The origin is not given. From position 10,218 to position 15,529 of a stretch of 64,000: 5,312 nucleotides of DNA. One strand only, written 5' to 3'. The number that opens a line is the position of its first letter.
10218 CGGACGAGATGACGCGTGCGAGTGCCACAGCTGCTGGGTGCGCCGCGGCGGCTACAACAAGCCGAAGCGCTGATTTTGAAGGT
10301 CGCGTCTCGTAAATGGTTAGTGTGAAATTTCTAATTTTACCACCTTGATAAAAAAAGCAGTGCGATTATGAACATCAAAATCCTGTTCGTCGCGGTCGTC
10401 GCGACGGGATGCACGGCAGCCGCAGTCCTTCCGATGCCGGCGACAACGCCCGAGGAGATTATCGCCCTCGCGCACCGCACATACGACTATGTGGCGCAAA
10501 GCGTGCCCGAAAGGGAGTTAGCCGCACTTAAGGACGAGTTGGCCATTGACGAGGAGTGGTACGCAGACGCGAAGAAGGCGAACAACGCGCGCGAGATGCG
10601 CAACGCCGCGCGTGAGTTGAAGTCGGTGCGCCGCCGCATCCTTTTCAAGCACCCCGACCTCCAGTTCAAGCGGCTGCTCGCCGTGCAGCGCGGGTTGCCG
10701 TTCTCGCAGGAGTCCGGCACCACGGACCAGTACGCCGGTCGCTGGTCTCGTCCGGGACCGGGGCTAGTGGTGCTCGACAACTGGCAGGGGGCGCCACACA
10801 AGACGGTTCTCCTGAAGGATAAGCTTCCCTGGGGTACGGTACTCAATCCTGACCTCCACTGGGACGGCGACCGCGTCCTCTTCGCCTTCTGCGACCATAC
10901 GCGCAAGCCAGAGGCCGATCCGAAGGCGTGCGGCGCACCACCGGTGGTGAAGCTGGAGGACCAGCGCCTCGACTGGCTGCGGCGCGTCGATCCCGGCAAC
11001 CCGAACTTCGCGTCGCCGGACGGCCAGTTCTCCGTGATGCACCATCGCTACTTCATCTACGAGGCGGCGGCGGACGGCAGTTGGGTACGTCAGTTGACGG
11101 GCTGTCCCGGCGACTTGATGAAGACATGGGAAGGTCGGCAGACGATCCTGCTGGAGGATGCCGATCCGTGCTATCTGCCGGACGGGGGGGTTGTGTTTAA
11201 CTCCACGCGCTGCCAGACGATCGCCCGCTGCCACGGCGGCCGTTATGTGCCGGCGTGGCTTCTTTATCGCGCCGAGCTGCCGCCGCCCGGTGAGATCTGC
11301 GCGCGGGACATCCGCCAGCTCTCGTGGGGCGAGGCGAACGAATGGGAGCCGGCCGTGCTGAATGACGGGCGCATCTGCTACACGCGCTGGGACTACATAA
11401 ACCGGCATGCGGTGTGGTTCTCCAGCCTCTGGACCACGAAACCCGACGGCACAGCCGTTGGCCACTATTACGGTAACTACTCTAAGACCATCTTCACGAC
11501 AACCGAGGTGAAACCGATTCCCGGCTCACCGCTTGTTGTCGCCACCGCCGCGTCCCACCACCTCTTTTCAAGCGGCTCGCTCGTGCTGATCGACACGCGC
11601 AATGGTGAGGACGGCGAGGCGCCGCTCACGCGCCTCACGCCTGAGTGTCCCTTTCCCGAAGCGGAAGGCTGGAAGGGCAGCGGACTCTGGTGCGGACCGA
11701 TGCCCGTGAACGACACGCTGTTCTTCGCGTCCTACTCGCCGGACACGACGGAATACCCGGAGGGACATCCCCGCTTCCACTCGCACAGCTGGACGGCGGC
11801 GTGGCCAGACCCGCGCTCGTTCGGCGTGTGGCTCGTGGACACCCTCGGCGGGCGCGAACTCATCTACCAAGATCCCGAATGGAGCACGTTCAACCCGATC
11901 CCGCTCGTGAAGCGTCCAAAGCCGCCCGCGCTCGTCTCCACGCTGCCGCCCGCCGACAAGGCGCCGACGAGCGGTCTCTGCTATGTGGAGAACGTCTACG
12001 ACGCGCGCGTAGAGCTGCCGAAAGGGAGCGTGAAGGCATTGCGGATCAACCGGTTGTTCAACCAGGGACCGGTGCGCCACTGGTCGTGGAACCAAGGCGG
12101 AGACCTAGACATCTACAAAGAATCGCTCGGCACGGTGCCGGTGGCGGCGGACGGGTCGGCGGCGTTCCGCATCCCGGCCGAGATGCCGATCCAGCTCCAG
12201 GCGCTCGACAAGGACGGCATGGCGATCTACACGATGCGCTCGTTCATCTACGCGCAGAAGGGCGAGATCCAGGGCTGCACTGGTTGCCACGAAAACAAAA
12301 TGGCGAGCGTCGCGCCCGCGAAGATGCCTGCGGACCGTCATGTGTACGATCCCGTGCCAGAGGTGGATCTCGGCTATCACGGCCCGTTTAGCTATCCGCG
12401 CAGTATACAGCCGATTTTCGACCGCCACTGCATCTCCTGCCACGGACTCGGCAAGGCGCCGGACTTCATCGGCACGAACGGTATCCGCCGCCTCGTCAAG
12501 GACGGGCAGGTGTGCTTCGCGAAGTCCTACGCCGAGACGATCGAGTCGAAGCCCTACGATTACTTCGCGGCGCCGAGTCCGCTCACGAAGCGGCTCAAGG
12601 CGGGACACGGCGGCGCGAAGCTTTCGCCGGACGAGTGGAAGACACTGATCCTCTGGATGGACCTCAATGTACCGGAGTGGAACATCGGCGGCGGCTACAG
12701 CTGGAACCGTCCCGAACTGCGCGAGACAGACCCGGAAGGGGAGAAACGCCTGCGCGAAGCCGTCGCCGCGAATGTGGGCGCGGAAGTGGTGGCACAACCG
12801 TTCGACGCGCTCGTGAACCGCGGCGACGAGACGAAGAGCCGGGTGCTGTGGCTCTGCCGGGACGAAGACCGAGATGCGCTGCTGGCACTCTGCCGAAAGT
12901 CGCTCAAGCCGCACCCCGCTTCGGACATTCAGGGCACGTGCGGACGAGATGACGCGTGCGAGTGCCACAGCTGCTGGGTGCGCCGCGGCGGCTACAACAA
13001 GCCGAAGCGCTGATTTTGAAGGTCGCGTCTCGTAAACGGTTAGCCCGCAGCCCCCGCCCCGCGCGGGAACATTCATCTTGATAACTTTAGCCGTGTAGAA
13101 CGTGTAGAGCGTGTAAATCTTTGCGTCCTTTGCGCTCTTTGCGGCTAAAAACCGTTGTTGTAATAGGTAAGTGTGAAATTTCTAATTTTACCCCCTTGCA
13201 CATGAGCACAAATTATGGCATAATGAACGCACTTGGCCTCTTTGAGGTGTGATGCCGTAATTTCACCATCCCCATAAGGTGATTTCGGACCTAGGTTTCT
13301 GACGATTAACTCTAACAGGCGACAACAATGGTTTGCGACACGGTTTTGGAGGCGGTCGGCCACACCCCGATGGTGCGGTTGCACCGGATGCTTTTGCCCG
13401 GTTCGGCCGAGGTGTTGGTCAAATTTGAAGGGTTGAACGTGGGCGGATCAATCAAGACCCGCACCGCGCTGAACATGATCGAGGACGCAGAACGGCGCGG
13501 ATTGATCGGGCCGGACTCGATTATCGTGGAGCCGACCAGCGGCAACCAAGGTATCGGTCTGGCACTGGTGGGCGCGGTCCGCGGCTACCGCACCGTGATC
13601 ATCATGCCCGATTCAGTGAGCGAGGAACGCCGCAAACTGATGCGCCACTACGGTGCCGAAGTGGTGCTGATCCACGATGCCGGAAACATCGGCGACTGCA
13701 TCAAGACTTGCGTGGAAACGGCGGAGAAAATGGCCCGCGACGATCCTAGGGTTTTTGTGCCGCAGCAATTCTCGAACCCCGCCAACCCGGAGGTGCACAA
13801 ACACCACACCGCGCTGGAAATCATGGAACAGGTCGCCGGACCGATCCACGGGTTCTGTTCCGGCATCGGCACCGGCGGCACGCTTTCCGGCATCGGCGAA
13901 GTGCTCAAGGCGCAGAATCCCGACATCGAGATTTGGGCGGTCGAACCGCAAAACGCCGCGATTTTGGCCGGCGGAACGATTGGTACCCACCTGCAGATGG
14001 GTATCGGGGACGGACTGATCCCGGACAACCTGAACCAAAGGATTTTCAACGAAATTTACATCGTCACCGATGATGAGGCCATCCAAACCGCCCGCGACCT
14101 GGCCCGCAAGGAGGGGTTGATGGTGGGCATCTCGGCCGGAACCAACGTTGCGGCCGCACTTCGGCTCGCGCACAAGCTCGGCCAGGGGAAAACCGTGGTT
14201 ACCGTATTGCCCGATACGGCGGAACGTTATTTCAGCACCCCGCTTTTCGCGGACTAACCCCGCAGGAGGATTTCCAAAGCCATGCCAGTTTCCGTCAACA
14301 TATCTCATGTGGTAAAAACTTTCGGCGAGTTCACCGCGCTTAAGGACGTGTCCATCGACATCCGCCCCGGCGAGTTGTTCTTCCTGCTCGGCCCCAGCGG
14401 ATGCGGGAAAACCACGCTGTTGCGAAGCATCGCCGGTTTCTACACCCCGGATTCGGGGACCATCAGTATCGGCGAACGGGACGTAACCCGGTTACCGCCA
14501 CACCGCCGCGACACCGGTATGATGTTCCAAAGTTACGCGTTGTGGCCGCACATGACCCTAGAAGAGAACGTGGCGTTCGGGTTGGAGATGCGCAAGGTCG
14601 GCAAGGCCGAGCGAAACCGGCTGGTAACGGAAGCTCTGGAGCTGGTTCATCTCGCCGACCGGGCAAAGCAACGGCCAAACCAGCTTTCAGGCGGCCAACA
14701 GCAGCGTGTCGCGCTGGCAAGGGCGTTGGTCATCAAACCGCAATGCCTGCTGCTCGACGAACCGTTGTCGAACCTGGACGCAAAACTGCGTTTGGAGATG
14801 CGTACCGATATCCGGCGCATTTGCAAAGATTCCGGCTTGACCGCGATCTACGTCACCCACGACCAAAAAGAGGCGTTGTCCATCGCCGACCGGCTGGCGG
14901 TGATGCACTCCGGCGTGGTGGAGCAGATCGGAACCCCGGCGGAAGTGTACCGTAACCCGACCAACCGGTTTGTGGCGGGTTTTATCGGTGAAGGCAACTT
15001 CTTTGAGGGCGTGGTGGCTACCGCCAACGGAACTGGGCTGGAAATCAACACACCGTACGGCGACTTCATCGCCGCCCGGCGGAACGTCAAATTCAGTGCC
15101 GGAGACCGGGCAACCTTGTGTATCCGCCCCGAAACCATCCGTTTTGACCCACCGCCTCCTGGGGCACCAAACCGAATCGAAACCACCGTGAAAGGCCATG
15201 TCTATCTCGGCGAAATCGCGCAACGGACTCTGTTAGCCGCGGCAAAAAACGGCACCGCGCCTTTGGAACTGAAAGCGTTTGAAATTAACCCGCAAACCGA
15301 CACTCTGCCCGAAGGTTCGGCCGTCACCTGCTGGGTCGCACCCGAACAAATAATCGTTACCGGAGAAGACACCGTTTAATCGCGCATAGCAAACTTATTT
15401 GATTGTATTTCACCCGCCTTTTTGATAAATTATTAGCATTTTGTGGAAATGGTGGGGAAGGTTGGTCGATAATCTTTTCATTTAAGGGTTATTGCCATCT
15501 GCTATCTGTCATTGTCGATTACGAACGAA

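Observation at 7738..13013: Secreted beta-propeller + CxxCH (HzsA-related / PSCyt-like) proteins embedded in a glycan-degradation neighbourhood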

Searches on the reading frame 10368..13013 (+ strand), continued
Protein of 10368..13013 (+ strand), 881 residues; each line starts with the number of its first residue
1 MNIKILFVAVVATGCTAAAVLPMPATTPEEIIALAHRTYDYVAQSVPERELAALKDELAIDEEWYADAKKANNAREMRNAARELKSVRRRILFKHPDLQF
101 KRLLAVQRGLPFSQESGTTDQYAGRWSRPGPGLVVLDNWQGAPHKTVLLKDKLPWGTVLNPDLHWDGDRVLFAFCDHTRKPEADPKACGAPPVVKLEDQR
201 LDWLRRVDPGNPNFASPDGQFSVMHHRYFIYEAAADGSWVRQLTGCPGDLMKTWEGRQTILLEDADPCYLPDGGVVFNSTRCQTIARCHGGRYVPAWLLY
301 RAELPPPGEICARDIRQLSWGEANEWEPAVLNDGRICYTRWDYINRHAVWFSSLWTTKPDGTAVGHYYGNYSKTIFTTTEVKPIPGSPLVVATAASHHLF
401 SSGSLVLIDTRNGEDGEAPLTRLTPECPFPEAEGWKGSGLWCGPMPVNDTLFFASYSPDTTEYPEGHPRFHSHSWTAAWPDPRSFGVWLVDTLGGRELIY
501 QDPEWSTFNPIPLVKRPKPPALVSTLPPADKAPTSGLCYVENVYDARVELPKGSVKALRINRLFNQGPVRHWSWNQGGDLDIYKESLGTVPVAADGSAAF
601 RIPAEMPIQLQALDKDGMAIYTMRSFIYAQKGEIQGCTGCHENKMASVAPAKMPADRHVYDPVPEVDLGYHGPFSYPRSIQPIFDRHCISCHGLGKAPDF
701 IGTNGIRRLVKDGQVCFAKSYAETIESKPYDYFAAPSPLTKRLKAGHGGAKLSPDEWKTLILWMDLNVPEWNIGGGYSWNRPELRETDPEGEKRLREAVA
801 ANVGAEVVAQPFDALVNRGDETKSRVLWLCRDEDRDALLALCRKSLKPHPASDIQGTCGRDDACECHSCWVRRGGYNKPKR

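Call 74: find_related_loci(query=A1, collection=genome_contigs, flank=10000)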
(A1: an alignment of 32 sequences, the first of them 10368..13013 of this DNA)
Query A1 (881 aa) in genome_contigs; peptide patterns used: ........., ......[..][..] (x = any residue, [..] = any of these).
599 stretches matched a pattern (row limit reached: there are more); 595 encode a relative of the query (tblastn E <= 1e-3); the best 80 are kept; 79 distinct loci.
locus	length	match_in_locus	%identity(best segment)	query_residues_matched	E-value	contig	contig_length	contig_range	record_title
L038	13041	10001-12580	90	22-879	0e+0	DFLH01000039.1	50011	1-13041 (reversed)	MAG TPA_asm: Verrucomicrobia bacterium UBA3624 UBA3624_contig_15347, whole genome shotgun sequence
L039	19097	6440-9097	84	1-881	0e+0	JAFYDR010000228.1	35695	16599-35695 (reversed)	MAG: Kiritimatiellae bacterium isolate RGIG6996 Sheep_Rumen.Co__c3072335, whole genome shotgun sequence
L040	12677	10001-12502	65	37-881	0e+0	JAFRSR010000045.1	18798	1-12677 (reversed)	MAG: Kiritimatiellae bacterium isolate RGIG2765 Goat_Omasum-5__c60213, whole genome shotgun sequence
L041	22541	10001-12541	62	37-880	0e+0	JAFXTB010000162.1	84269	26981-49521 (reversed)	MAG: Kiritimatiellae bacterium isolate RGIG6720 Sheep_Rumen-2__c1445118, whole genome shotgun sequence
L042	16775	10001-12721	58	24-880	0e+0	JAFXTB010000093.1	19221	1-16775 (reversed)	MAG: Kiritimatiellae bacterium isolate RGIG6720 Sheep_Rumen-2__c680875, whole genome shotgun sequence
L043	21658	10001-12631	56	4-877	0e+0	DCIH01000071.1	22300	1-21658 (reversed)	MAG TPA_asm: Verrucomicrobia bacterium UBA1731 UBA1731_contig_7615, whole genome shotgun sequence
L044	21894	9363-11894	57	27-877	0e+0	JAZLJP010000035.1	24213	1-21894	MAG: Kiritimatiellia bacterium isolate T1900044962_TA20190024.MAGScoT_cleanbin_000032 SGB_3965_k141_634284, whole genome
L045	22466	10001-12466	61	2-880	0e+0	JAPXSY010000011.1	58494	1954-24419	MAG: Kiritimatiellia bacterium isolate binned_ad_9.220 NODE_514_length_58494_cov_3.798585, whole genome shotgun sequence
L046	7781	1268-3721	60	1-878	0e+0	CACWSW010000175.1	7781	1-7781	uncultured bacterium isolate RUG10884 genome assembly, contig: RUG10884_asm_175, whole genome shotgun sequence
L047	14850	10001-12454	59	1-878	0e+0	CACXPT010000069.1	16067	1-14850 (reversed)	uncultured bacterium isolate RUG11483 genome assembly, contig: RUG11483_asm_69, whole genome shotgun sequence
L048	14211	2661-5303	52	1-877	0e+0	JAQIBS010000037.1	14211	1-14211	MAG: Kiritimatiellae bacterium isolate GH19 k119_228428, whole genome shotgun sequence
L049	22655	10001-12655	54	3-879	0e+0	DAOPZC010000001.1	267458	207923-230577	MAG TPA_asm: Kiritimatiellia bacterium isolate AMR_MDS_1298 NODE_8_length_267458_cov_20.507395, whole genome shotgun seq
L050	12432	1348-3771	57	1-879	0e+0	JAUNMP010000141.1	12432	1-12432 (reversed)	MAG: bacterium isolate S32M_St_metabat_107 NODE_3198_length_12432_cov_33.321564, whole genome shotgun sequence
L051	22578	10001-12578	63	25-881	0e+0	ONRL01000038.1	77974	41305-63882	uncultured Lentisphaerae bacterium isolate RUG572 genome assembly, contig: scaffold_2793, whole genome shotgun sequence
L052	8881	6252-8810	64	25-879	0e+0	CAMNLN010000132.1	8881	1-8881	MAG: uncultured Verrucomicrobia bacterium isolate SRR1222429_bin.139_metaWRAP_v1.3_MAG genome assembly, contig: NODE.226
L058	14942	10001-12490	39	27-874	0e+0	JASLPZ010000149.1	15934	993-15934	MAG: Pirellulaceae bacterium isolate Arabian11_MAG_71 NODE_149_length_15934_cov_4.036766, whole genome shotgun sequence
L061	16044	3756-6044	43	82-871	0e+0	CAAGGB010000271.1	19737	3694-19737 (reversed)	MAG TPA_asm: Victivallales bacterium, isolate HGM23489, WGS project CAAGGB010000000 data, contig: SRS476193_67_k119_2745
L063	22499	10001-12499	39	29-881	0e+0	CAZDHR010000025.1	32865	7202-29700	MAG TPA_asm: uncultured Planctomycetaceae bacterium isolate SRP338002_co1_98 genome assembly, contig: NODE_1223_length_3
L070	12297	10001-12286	38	83-872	1e-174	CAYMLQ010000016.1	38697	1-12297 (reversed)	MAG TPA_asm: uncultured Lentisphaeraceae bacterium isolate SRP272421_co3_474 genome assembly, contig: NODE_1563_length_3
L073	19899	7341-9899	38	5-873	3e-171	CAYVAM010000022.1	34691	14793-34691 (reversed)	MAG TPA_asm: uncultured Anaerolineales bacterium isolate binchicken_co211_313 genome assembly, contig: NODE_717_length_3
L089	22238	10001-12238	36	41-827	1e-153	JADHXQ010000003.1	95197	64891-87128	MAG: Phycisphaerae bacterium isolate BS750m-G57 BS-750m-C82, whole genome shotgun sequence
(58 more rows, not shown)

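Call 76: search_protein_families(library=pfam, proteins=[L070:999-2825:-, L073:10263-11684:+, L042:4706-6157:+, L058:3021-4406:+, L038:5468-7030:+, L044:4163-5806:+, L061:2037-5411:-, L063:16373-19657:-, L089:13772-15046:-], max_evalue=0.001)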
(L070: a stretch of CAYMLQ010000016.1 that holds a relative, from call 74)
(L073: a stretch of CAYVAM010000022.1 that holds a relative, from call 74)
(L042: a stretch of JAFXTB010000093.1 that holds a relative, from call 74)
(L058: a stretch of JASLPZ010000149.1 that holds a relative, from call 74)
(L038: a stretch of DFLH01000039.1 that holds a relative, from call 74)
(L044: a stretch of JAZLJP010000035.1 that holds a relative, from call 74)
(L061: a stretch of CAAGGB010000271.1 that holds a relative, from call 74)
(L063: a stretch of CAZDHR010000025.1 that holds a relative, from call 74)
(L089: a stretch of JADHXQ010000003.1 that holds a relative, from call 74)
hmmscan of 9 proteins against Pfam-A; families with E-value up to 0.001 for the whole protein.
L070:999-2825:- (608 aa): 3 families
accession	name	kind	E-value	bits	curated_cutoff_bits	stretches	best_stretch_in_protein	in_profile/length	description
PF00884.28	Sulfatase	-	9.8e-39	133.9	25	1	181-495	1-301/301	Sulfatase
PF16347.10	SGSH_C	-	3.6e-21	76.4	29.3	1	444-584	3-151/154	N-sulphoglucosamine sulphohydrolase, C-terminal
PF01663.27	Phosphodiest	-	3.2e-13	50.4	23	2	184-253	2-68/342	Type I phosphodiesterase / nucleotide pyrophosphatase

L073:10263-11684:+ (473 aa): 4 families
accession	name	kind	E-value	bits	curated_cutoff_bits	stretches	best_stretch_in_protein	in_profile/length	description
PF00884.28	Sulfatase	-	1.7e-60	205.3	25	1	43-358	1-301/301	Sulfatase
PF16347.10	SGSH_C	-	1.1e-11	45.6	29.3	1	313-426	8-133/154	N-sulphoglucosamine sulphohydrolase, C-terminal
PF01663.27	Phosphodiest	-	6.4e-09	36.3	23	1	67-350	19-280/342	Type I phosphodiesterase / nucleotide pyrophosphatase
PF14707.11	Sulfatase_C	-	0.00038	21.5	30.9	0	411-443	58-93/127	C-terminal region of aryl-sulfatase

L042:4706-6157:+ (483 aa): 3 families
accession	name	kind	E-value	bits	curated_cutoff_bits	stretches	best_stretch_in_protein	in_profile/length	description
PF01408.29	GFO_IDH_MocA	-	4e-20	73.1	24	1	34-166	1-119/120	Oxidoreductase family, NAD-binding Rossmann fold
PF19051.5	GFO_IDH_MocA_C2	-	8.3e-11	42.3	23.3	1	208-300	45-126/254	Oxidoreductase family, C-terminal alpha/beta domain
PF22725.1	GFO_IDH_MocA_C3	-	0.00012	22.5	27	0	242-278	30-64/124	GFO/IDH/MocA C-terminal domain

L058:3021-4406:+ (461 aa): 2 families
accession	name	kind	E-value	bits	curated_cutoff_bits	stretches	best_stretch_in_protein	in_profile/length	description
PF01408.29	GFO_IDH_MocA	-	1.3e-18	68.2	24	1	44-165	4-119/120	Oxidoreductase family, NAD-binding Rossmann fold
PF19051.5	GFO_IDH_MocA_C2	-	6.3e-08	32.9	23.3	1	217-286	47-117/254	Oxidoreductase family, C-terminal alpha/beta domain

L038:5468-7030:+ (520 aa): 1 family
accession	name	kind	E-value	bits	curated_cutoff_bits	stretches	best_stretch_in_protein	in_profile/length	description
PF06439.18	3keto-disac_hyd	-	8.1e-33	114.5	26.8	1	39-240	2-187/187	3-keto-disaccharide hydrolase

L044:4163-5806:+ (547 aa): 1 family
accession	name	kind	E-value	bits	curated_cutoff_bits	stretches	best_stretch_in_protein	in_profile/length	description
PF00331.26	Glyco_hydro_10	-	4.8e-18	65.9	22.1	1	269-499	101-309/311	Glycosyl hydrolase family 10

L061:2037-5411:- (1124 aa): 0 families

L063:16373-19657:- (1094 aa): 9 families
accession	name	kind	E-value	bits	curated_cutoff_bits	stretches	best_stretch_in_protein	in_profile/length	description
PF13360.13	PQQ_2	-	4.1e-36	125.2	27.6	3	112-244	32-148/233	Outer membrane protein assembly factor BamB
PF01011.28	PQQ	-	3.6e-16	59.4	26.7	1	83-142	31-85/595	Glucose/ethanol/alcohol dehydrogenase, beta-propeller domain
PF13570.13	Beta-prop_ACSF4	-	5.2e-14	52.8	133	1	121-181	68-130/329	Beta-alanine-activating enzyme, beta-propeller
PF13649.12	Methyltransf_25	-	6e-12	46.5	27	1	529-621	2-95/97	Methyltransferase domain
PF08241.18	Methyltransf_11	-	8e-11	42.9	21.2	1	529-623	1-91/95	Methyltransferase domain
PF13847.12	Methyltransf_31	-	5.7e-08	33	27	1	529-624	8-106/145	Methyltransferase domain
PF08242.18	Methyltransf_12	-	2.8e-05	25.2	30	1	529-621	1-94/98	Methyltransferase domain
PF05148.21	Methyltransf_8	-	0.00042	20.7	27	0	505-628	55-156/219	Hypothetical methyltransferase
PF13489.12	Methyltransf_23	-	0.00063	20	27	0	512-562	8-59/164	Methyltransferase domain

L089:13772-15046:- (424 aa): 2 families
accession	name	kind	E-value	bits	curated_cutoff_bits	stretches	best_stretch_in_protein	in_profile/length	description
PF07690.21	MFS_1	-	3.6e-21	75.9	33.4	1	7-366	1-339/347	Major Facilitator Superfamily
PF05977.19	MFS_3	-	0.00032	19.7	27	0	6-134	14-140/524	Transmembrane secretion effector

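Call 90: search_protein_representatives(alignment_id=A1)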
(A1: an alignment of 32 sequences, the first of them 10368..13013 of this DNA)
Query: 32 sequences, 877 profile positions. Proteins with E-value up to 0.001 (for the whole library): 6474; up to 1e-10: 4201; up to 1e-30: 1758. The best 150 are listed.
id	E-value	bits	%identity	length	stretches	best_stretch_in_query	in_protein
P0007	0.0e+00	1407.2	-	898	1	15-873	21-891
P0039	0.0e+00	1384.9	-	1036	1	15-871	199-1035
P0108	0.0e+00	1208.2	-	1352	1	5-871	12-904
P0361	0.0e+00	1133.6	-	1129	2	218-871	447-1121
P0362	0.0e+00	1057.5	-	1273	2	220-867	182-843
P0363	0.0e+00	1056.5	-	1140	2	219-868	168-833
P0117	0.0e+00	1045.4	-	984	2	18-768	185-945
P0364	0.0e+00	1028.8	-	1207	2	219-867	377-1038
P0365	1.5e-285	966.4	-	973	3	219-686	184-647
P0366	7.0e-283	957.5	-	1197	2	213-868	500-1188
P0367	1.6e-277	939.8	-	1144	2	222-873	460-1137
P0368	4.4e-274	928.4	-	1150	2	222-871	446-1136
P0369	2.2e-273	926.1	-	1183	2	218-868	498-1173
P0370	8.2e-272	920.9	-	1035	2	220-837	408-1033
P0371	5.3e-271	918.2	-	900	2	219-872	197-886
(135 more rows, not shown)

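Call 92: search_protein_families(library=pfam, alignment_id=A3, max_evalue=0.00001)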
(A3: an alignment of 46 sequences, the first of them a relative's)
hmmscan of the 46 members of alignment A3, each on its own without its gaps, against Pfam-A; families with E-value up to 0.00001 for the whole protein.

A. member 1, P0361 (1129 aa): 2 families
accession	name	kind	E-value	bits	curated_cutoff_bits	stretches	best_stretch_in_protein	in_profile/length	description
PF08305.17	NPCBM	-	9.2e-27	94.2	23.9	2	122-201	3-82/137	NPCBM/NEW2 domain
PF18582.6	HZS_alpha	-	1.3e-24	87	26.6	1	759-847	1-98/98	Hydrazine synthase alpha subunit middle domain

B. families by the number of members that match (of 46 scanned): 12 families
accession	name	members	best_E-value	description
PF18582.6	HZS_alpha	45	6.5e-55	Hydrazine synthase alpha subunit middle domain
PF00754.31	F5_F8_type_C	8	1.6e-38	F5/8 type C domain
PF22633.2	F5_F8_type_C_2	7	2e-17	NedA-like, galactose-binding domain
PF08305.17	NPCBM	6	1.2e-40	NPCBM/NEW2 domain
PF07676.18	PD40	5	3.2e-09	WD40-like Beta Propeller Repeat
PF13360.13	PQQ_2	2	4e-17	Outer membrane protein assembly factor BamB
PF13442.11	Cytochrome_CBB3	2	1.4e-07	Cytochrome C oxidase, cbb3-type, subunit III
PF03781.23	FGE-sulfatase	1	2.4e-40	Sulfatase-modifying factor enzyme 1-like domain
PF22701.2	Mala_s_1-like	1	2.8e-13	Mal s 1 allergenic protein-like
PF01011.28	PQQ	1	6.8e-08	Glucose/ethanol/alcohol dehydrogenase, beta-propeller domain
PF24607.1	CBM_AftD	1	1.6e-07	Arabinofuranosyltransferase D, third carbohydrate binding module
PF14269.12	Arylsulfotran_2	1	6.7e-06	Arylsulfotransferase (ASST)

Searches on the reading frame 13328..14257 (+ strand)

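Call 7: search_protein_families(library=pfam, proteins=[window:13328-14257:+], max_evalue=0.001)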
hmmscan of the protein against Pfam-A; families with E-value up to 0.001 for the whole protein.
window:13328-14257:+ (309 aa): 1 family
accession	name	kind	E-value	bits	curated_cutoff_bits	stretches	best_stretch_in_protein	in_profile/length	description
PF00291.31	PALP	-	9.2e-72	242.3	35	1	7-296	2-295/295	Pyridoxal-phosphate dependent enzyme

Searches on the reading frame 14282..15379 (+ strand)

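Call 7: search_protein_families(library=pfam, proteins=[window:14282-15379:+], max_evalue=0.001)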
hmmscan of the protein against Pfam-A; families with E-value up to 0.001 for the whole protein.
window:14282-15379:+ (365 aa): 5 families
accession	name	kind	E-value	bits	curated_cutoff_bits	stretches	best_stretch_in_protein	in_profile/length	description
PF00005.33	ABC_tran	-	5.4e-38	131.1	25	1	20-162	1-136/137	ABC transporter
PF02463.25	SMC_N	-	3.4e-05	23.8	40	0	117-204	119-207/220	RecF/RecN/SMC N terminal domain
PF13304.12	AAA_21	-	4.6e-05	24.1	27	0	32-52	1-21/304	AAA domain, putative AbiEii toxin, Type IV TA system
PF08402.16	TOBE_2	-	0.0002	21.9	21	0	279-359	1-75/76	TOBE domain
PF13476.12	AAA_23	-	0.00083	20.5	27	0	14-52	7-41/201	AAA domain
